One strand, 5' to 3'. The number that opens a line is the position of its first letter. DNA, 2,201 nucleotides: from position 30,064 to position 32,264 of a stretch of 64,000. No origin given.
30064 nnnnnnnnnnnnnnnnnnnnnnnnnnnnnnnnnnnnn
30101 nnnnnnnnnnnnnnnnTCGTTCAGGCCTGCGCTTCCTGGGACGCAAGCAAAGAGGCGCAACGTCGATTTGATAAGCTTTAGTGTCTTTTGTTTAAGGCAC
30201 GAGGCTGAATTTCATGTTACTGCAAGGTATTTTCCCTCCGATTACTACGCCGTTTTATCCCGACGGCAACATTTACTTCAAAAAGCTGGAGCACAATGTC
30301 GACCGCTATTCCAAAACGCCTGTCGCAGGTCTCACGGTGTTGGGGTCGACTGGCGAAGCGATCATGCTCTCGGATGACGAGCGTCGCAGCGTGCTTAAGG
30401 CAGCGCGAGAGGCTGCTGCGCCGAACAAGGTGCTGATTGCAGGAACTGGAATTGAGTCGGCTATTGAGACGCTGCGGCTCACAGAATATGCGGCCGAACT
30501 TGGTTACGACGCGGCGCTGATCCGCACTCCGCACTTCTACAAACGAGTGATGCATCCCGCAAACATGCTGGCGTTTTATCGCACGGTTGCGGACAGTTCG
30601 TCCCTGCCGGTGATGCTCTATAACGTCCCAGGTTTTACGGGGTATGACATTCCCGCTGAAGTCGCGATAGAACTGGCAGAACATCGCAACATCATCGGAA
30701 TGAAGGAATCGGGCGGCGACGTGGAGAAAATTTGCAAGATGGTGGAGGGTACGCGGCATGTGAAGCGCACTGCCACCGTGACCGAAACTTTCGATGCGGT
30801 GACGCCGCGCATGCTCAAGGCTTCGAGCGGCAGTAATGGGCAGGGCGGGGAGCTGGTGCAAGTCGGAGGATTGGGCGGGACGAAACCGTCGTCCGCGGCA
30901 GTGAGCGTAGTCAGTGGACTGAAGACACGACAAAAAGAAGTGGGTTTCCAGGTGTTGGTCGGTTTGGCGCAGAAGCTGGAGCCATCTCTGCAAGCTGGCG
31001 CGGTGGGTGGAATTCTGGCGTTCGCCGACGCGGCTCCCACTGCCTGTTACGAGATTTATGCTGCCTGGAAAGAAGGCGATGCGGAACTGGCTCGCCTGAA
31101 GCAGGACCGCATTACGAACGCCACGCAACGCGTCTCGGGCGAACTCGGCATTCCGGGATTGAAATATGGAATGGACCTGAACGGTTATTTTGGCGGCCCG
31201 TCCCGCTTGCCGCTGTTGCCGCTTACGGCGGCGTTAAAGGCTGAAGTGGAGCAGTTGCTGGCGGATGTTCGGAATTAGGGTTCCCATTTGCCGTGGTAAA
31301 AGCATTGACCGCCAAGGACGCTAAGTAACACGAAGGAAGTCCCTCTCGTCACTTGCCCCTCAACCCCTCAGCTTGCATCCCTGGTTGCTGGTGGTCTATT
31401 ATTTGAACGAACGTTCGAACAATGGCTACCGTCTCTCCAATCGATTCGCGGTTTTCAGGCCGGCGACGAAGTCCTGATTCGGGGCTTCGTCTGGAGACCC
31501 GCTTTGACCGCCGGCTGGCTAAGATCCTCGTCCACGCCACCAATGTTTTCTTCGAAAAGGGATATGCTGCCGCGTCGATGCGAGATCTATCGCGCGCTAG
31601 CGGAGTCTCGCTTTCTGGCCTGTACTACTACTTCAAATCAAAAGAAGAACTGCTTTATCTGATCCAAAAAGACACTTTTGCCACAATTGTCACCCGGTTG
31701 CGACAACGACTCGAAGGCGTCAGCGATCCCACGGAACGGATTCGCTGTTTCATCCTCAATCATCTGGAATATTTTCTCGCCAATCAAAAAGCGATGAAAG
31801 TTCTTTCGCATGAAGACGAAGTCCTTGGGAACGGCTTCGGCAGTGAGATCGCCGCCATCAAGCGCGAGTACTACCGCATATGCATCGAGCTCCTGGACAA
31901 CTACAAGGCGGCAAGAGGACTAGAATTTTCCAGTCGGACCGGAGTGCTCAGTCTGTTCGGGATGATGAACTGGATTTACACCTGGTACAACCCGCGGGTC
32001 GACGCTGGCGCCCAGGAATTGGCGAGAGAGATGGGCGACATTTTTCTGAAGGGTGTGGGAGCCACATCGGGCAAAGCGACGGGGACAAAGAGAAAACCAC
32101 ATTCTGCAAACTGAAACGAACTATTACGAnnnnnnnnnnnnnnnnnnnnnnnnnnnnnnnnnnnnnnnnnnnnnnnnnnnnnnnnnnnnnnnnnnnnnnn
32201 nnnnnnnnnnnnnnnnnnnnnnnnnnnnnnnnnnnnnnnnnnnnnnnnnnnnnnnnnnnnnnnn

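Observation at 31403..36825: TetR-controlled acyl-CoA cluster built around a BoxB-like diiron oxygenase, with no BoxA, BoxC or CoA ligase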

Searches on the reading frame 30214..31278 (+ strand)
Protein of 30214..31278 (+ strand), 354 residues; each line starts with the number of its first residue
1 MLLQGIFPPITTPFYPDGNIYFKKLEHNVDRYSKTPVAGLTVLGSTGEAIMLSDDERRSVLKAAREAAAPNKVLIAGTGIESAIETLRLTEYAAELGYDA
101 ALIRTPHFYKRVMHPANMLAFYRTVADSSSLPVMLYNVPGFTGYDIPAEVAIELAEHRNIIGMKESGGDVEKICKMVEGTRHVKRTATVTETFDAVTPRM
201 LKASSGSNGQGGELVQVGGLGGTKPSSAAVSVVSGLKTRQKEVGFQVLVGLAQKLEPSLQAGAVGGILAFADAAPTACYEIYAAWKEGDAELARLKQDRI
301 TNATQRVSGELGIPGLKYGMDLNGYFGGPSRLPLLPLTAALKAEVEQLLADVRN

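Call 24: search_protein_families(library=ncbifam, proteins=[window:30214-31278:+], max_evalue=0.00001)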
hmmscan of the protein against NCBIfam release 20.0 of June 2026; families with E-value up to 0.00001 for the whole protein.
window:30214-31278:+ (354 aa): 7 families
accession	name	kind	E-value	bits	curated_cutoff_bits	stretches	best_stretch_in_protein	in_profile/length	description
TIGR00674.1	dapA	equivalog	1.9e-45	155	206.15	2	9-180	5-174/286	4-hydroxy-tetrahydrodipicolinate synthase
TIGR02313.1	HpaI-NOT-DapA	exception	9.8e-32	109.9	396.7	1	3-177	1-175/294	2,4-dihydroxyhept-2-ene-1,7-dioic acid aldolase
NF003164.0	PRK04147.1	equivalog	1.2e-30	106.9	281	1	3-173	4-173/294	N-acetylneuraminate lyase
TIGR00683.1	nanA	equivalog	9.7e-27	94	382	1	3-176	1-173/293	N-acetylneuraminate lyase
NF040954.1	Arch_KDGaldase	equivalog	1.1e-24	87.3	390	1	6-170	3-160/288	bifunctional 2-dehydro-3-deoxy-phosphogluconate/2-dehydro-3-deoxy-6-phosphogalactonate aldolase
NF002958.0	PRK03620.1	subfamily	3.3e-22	78.7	278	1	9-178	18-180/307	5-dehydro-4-deoxyglucarate dehydratase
TIGR03249.1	KdgD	equivalog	7e-14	51.6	373.95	1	5-177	11-178/299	5-dehydro-4-deoxyglucarate dehydratase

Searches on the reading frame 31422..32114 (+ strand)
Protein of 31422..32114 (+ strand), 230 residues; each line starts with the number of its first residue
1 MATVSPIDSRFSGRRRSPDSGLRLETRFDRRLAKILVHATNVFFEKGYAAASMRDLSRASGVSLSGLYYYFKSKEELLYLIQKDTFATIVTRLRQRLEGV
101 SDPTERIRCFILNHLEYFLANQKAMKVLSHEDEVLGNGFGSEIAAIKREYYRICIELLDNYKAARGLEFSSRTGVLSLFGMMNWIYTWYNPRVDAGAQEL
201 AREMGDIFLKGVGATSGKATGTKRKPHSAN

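Call 3: search_protein_families(library=pfam, proteins=[window:31422-32114:+], max_evalue=0.01)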
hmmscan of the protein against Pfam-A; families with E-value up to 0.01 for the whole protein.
window:31422-32114:+ (230 aa): 2 families
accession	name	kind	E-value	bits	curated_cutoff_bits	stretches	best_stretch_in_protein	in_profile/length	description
PF17932.6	TetR_C_24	-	7.1e-17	62.1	26.4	1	101-212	2-114/114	Tetracyclin repressor-like, C-terminal domain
PF00440.29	TetR_N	-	2.9e-14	53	24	1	35-78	1-44/47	Bacterial regulatory proteins, tetR family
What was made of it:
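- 31422..32114 (+): TetR-family repressor of the PaaR/PfmR/FadR-like acyl-CoA-sensing type, 230 aa, intact. TetR_N plus TetR_C_24 (call 3).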

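Call 4: search_protein_families(library=ncbifam, proteins=[window:31422-32114:+], max_evalue=0.01)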
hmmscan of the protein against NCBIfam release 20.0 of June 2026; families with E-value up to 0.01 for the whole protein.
window:31422-32114:+ (230 aa): 21 families
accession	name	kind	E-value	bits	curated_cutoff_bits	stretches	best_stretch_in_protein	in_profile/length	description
NF050111.1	TransRegSACE7040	equivalog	4e-15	56.2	250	1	31-185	2-155/186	SACE_7040 family transcriptional regulator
NF053878.1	FATransRegFadRBac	equivalog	1.4e-13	51.1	200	1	33-211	6-187/190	fatty acid metabolism transcriptional regulator FadR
NF053731.1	TransRegFasRMycb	equivalog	1.9e-12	47.4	330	1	29-134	10-115/199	HTH-type transcriptional activator FasR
NF041196.1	ScbR_bind_reg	equivalog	1.1e-09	38.8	150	1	33-97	9-73/191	ScbR family autoregulator-binding transcription factor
NF051852.1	efflux_TF_MtrR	exception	1.5e-09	37.9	280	1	34-115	14-96/205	multidrug efflux system transcriptional repressor MtrR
TIGR03384.1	betaine_BetI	equivalog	8.6e-09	35.3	201.3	1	36-126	13-104/189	choline-binding transcriptional repressor BetI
NF037937.1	septum_RefZ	equivalog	1.1e-08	35.2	180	1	34-125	3-96/195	forespore capture DNA-binding protein RefZ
TIGR03613.1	RutR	equivalog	4e-07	30.1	368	1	30-117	8-94/202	pyrimidine utilization regulatory protein R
NF001978.0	PRK00767.1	equivalog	5.3e-07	29.6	118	1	36-127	14-107/197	transcriptional regulator BetI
NF058643.1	TranRegCurRPseudo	equivalog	2.1e-06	27.5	300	1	28-146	5-117/193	TetR family transcriptional repressor CurR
NF038211.1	MFT_alt_reg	equivalog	3.6e-06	27.5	285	1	35-92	6-63/193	mycofactocin system transcriptional regulator MftR2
TIGR03968.1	mycofact_TetR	equivalog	3.8e-06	26.6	224.9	1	34-102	13-77/190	mycofactocin system transcriptional regulator MftR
NF053516.1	TranRepPrsAVib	equivalog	5.7e-06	26.3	300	1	33-103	9-79/208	TetR family transcriptional repressor PsrA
NF033703.1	transcr_KstR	equivalog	9.1e-06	25.4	280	1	34-115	10-91/185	cholesterol catabolism transcriptional regulator KstR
NF007949.0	PRK10668.1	equivalog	1.1e-05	25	271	1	33-121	14-103/216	multidrug efflux transporter transcriptional repressor AcrR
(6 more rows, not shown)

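Call 65: search_solved_structures(query=window:31422-32114:+, max_evalue=0.000001)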
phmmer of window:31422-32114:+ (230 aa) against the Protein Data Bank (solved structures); distinct sequences matched with E-value up to 0.000001: 24.
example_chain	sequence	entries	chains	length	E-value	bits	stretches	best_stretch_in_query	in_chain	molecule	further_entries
3dcf_A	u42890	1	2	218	1.9e-20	76.7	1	24-211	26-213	transcriptional regulator of the TetR/AcrR family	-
3vpr_A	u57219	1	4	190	5e-19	72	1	34-213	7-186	Transcriptional regulator, TetR family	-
4mxm_A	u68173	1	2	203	1.9e-17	66.8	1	18-204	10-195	Transcriptional regulator I2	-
4mo7_A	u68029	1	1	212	2.3e-17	66.6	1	19-204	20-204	Transcriptional regulator I2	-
5k7f_A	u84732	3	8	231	8.6e-16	61.5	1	31-218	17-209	Transcriptional regulator, TetR family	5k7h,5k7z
3ccy_A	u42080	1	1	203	2.5e-14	56.7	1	34-211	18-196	Putative TetR-family transcriptional regulator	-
2iai_A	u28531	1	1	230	8e-12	48.5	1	19-200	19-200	Putative transcriptional regulator SCO3833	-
5gpa_A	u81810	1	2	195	1.4e-09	41.1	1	34-187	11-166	Transcriptional regulator (TetR/AcrR family)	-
9b7y_A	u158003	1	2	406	1.4e-09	41.1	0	30-126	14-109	Transcriptional repressor Mce3R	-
5gp9_A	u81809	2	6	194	2.7e-09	40.2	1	34-187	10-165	Transcriptional regulator (TetR/AcrR family)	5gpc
6o6p_A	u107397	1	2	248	7.6e-09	38.8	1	28-157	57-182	TetR family transcriptional regulator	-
6o6n_A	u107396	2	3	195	8.6e-09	38.6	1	29-157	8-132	TetR family transcriptional regulator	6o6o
4w97_A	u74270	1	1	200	2.9e-08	36.9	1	26-159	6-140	HTH-type transcriptional repressor KstR2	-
4w1u_A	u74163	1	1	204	3.5e-08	36.6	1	28-159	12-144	HTH-type transcriptional repressor KstR2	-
2hyt_A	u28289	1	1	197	3.5e-08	36.6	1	27-138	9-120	TetR-family transcriptional regulator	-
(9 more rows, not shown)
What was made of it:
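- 31422..32114 (+): PDB hits are 3DCF and 3VPR (call 65).
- On PaaR-type TetR repressor: The closest solved relatives are 3DCF and 3VPR (call 65).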

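Call 71: search_dna_similar(query=window:31422-32114:+, collection=plasmids, mode=protein, max_evalue=1e-10, max_rows=25)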
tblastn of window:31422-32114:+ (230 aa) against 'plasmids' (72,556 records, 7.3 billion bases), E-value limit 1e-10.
Records with a match: 72; places in all: 81; records where one place covers at least 80% of the query: 47.
Best place of each record, by identity: <60% 72.
By first word of the organism name: Thermus 10; Paracoccus 5; Rhodococcus 5; Streptomyces 4; Variovorax 3; Rhizobium 3; Caballeronia 3; Dinoroseobacter 3; Pseudonocardia 2; Pannonibacter 2; and 30 more.
By predicted mobility (MOB-suite, as given by PLSDB): non-mobilizable 50; mobilizable 13; conjugative 9.
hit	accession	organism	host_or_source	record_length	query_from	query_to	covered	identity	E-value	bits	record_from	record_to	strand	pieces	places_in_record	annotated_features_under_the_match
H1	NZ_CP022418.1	Pseudosulfitobacter pseudonitzschiae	Skeletonema marinoi strain RO5AC,Cell ...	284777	23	222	87%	33.3%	1e-13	77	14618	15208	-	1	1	TetR/AcrR family transcriptional regulator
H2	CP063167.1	Variovorax paradoxus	-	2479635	6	212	90%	29.4%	3e-13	76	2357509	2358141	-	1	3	TetR family transcriptional regulator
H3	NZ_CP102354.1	Paracoccus sp. SMMA_5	pure culture,Lotus pond, a sulfur-borax ...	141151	26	229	89%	29.3%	4e-14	78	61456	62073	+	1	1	TetR/AcrR family transcriptional regulator | transferase hexapeptide repeat family protein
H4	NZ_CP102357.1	Paracoccus sp. SMMA_5_TC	pure culture,Lotus pond, a sulfur-borax ...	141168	26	229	89%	29.3%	4e-14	78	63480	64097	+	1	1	TetR/AcrR family transcriptional regulator | transferase hexapeptide repeat family protein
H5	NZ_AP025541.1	Thermus thermophilus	-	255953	34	221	82%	31.8%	8e-17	86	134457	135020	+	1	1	TetR/AcrR family transcriptional regulator | acyl-CoA dehydrogenase family protein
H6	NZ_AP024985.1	Thermus thermophilus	-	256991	34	221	82%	31.8%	8e-17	86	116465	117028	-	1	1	TetR/AcrR family transcriptional regulator | acyl-CoA dehydrogenase family protein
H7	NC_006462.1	Thermus thermophilus HB8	-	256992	34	221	82%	31.8%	8e-17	86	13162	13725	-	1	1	TetR/AcrR family transcriptional regulator | acyl-CoA dehydrogenase family protein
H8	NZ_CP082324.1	Thermus thermophilus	cell culture,cheese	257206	34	221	82%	31.8%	8e-17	86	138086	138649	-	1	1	TetR/AcrR family transcriptional regulator | acyl-CoA dehydrogenase family protein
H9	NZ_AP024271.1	Thermus thermophilus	-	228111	34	221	82%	31.8%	9e-17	86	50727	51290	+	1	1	TetR/AcrR family transcriptional regulator | acyl-CoA dehydrogenase family protein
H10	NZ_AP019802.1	Thermus thermophilus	-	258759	34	221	82%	31.8%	1e-16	86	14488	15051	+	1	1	TetR/AcrR family transcriptional regulator | acyl-CoA dehydrogenase family protein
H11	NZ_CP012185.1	Pseudonocardia sp. EC080619-01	Apterostigma dentigerum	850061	9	214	90%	28.2%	6e-18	89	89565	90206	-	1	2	TetR/AcrR family transcriptional regulator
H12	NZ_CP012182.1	Pseudonocardia sp. EC080610-09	Apterostigma dentigerum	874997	9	214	90%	28.2%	6e-18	89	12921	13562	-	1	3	TetR/AcrR family transcriptional regulator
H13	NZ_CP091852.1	Terrarubrum flagellatum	cell culture,forest soil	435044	14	212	87%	29.0%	1e-11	71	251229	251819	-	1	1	TetR/AcrR family transcriptional regulator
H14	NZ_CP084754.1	Roseateles sp. XES5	Xenopus laevis,bacterial culture,swab ...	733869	9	216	90%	27.8%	8e-14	77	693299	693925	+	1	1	TetR/AcrR family transcriptional regulator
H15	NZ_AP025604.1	Thermus thermophilus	-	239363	34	212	78%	32.3%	5e-16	84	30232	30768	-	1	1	TetR/AcrR family transcriptional regulator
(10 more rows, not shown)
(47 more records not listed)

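Call 72: get_annotated_region(hit=H3, flank=9000)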
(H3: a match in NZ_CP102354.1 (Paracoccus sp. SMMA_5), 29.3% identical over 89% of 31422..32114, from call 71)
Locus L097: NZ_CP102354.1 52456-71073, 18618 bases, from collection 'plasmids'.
description: Paracoccus sp. SMMA_5 plasmid pNSM5b, complete sequence
organism: Paracoccus sp. SMMA_5 (NCBI taxid 2654281)
taxonomy: Bacteria; Pseudomonadota; Alphaproteobacteria; Rhodobacterales; Paracoccaceae; Paracoccus; Paracoccus sp. SMMA 5
host: -; source: pure culture,Lotus pond, a sulfur-borax hot spring; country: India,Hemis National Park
typing (MOB-suite, as given by PLSDB): non-mobilizable; replicon rep_cluster_229
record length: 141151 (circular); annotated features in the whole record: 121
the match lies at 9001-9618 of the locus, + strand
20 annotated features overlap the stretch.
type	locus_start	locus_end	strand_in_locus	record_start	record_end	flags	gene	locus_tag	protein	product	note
CDS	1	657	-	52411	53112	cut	-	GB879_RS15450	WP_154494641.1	ABC transporter ATP-binding protein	-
CDS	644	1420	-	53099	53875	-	-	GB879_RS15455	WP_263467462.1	ABC transporter ATP-binding protein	-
CDS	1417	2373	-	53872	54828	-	-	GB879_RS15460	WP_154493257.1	branched-chain amino acid ABC transporter permease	GO:0015803 - branched-chain amino acid transport [Evidence IEA]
CDS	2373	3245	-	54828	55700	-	-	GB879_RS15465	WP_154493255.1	branched-chain amino acid ABC transporter permease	GO:0015803 - branched-chain amino acid transport [Evidence IEA]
CDS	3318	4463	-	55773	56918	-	-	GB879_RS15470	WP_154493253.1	ABC transporter substrate-binding protein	-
CDS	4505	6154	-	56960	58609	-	paaN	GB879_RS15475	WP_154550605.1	phenylacetic acid degradation protein PaaN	GO:0010124 - phenylacetate catabolic process [Evidence IEA]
CDS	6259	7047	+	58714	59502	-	paaG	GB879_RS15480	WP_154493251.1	2-(1,2-epoxy-1,2-dihydrophenyl)acetyl-CoA isomerase PaaG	GO:0010124 - phenylacetate catabolic process [Evidence IEA]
CDS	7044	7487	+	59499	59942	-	paaI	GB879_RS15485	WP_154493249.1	hydroxyphenylacetyl-CoA thioesterase PaaI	GO:0010124 - phenylacetate catabolic process [Evidence IEA]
CDS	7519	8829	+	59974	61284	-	paaK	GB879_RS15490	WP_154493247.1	phenylacetate--CoA ligase PaaK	GO:0010124 - phenylacetate catabolic process [Evidence IEA]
CDS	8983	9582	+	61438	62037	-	-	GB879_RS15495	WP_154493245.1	TetR/AcrR family transcriptional regulator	-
CDS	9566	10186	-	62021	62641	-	-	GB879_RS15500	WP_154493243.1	transferase hexapeptide repeat family protein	-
CDS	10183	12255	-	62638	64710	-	paaZ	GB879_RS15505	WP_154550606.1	phenylacetic acid degradation bifunctional protein PaaZ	-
CDS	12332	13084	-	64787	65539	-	-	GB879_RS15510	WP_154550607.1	Phenylacetic acid catabolic protein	GO:0010124 - phenylacetate catabolic process [Evidence IEA]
CDS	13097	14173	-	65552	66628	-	paaE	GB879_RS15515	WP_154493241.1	1,2-phenylacetyl-CoA epoxidase subunit PaaE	GO:0010124 - phenylacetate catabolic process [Evidence IEA]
CDS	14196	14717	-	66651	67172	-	paaD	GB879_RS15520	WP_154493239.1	1,2-phenylacetyl-CoA epoxidase subunit PaaD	GO:0010124 - phenylacetate catabolic process [Evidence IEA]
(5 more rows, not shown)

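Call 73: get_annotated_region(hit=H1, flank=9000)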
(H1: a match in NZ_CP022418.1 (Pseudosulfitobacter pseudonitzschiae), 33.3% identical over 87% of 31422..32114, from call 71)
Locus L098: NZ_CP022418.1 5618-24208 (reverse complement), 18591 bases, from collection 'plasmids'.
description: Pseudosulfitobacter pseudonitzschiae strain SMR1 plasmid pSMR1-3, complete sequence
organism: Pseudosulfitobacter pseudonitzschiae (NCBI taxid 1402135)
taxonomy: Bacteria; Pseudomonadota; Alphaproteobacteria; Rhodobacterales; Roseobacteraceae; Pseudosulfitobacter; Pseudosulfitobacter pseudonitzschiae
host: -; source: Skeletonema marinoi strain RO5AC,Cell culture,Top-layer sediments; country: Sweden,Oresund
typing (MOB-suite, as given by PLSDB): mobilizable; replicon rep_cluster_562; relaxase MOBP
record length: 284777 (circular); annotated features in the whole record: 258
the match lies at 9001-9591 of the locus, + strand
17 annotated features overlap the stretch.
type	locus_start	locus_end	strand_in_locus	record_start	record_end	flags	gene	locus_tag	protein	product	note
CDS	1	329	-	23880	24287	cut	-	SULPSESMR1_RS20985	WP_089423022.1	hypothetical protein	-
CDS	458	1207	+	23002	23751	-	fabG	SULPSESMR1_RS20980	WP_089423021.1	3-oxoacyl-ACP reductase FabG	-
CDS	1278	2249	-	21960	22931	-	-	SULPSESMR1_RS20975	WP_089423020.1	tripartite tricarboxylate transporter substrate binding protein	-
CDS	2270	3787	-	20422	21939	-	-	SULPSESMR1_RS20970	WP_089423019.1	tripartite tricarboxylate transporter permease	-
CDS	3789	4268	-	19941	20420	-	-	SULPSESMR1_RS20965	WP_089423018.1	tripartite tricarboxylate transporter TctB family protein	-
CDS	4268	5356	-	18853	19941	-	-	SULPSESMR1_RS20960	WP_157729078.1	CoA transferase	-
CDS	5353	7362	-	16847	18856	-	-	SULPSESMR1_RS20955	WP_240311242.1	acetate--CoA ligase family protein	-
CDS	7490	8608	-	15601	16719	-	-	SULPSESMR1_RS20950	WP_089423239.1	acyl-CoA dehydrogenase family protein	-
CDS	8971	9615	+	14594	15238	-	-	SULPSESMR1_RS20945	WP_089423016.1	TetR/AcrR family transcriptional regulator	-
CDS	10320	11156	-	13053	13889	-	-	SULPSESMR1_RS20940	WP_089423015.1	SDR family NAD(P)-dependent oxidoreductase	-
CDS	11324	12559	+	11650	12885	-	-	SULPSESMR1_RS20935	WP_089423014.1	TetR/AcrR family transcriptional regulator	-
CDS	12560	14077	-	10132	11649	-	-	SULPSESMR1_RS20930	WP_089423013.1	NAD(P)/FAD-dependent oxidoreductase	-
CDS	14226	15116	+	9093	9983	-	-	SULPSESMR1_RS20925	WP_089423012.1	alpha/beta hydrolase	-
CDS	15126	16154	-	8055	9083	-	-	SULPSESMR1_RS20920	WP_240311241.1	oligopeptide/dipeptide ABC transporter ATP-binding protein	GO:0015833 - peptide transport [Evidence IEA]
CDS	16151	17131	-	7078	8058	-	-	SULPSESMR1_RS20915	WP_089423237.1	ABC transporter ATP-binding protein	-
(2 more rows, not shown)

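Call 74: get_annotated_region(hit=H7, flank=7000)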
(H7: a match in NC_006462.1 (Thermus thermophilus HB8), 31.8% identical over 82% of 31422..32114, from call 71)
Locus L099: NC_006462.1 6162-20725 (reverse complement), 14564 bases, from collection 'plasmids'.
description: Thermus thermophilus HB8 plasmid pTT27, complete sequence
organism: Thermus thermophilus HB8 (NCBI taxid 300852)
taxonomy: Bacteria; Deinococcota; Deinococci; Thermales; Thermaceae; Thermus; Thermus thermophilus; Thermus thermophilus HB8
host: -; source: -; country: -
typing (MOB-suite, as given by PLSDB): non-mobilizable; replicon rep_cluster_1121
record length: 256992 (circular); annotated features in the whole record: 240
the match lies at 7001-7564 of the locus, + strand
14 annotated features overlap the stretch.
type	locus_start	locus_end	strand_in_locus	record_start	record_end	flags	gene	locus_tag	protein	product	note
CDS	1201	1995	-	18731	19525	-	-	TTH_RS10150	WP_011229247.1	carbohydrate deacetylase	-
CDS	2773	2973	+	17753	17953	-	-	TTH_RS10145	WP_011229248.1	aldehyde ferredoxin oxidoreductase N-terminal domain-containing protein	-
CDS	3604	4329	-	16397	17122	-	-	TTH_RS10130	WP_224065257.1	hypothetical protein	-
CDS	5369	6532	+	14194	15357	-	-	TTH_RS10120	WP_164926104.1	ATP-binding protein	-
CDS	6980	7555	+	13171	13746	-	-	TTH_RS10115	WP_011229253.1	TetR/AcrR family transcriptional regulator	-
CDS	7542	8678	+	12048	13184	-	-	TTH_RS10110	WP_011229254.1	acyl-CoA dehydrogenase family protein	-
CDS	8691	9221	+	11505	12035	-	-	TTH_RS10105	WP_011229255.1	serine hydrolase domain-containing protein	-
CDS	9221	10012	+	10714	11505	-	-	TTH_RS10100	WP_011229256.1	SDR family NAD(P)-dependent oxidoreductase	-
CDS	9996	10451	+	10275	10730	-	-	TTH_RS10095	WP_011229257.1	MaoC/PaaZ C-terminal domain-containing protein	-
CDS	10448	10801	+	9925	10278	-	-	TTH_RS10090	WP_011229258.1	PaaI family thioesterase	-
CDS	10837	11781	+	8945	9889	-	-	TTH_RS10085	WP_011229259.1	AMP-binding protein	-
CDS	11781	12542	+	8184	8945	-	-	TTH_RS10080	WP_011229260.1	SDR family oxidoreductase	-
CDS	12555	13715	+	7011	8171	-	-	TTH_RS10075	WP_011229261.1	acyl-CoA dehydrogenase family protein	-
CDS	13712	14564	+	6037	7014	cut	-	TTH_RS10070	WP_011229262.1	phosphotransferase family protein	-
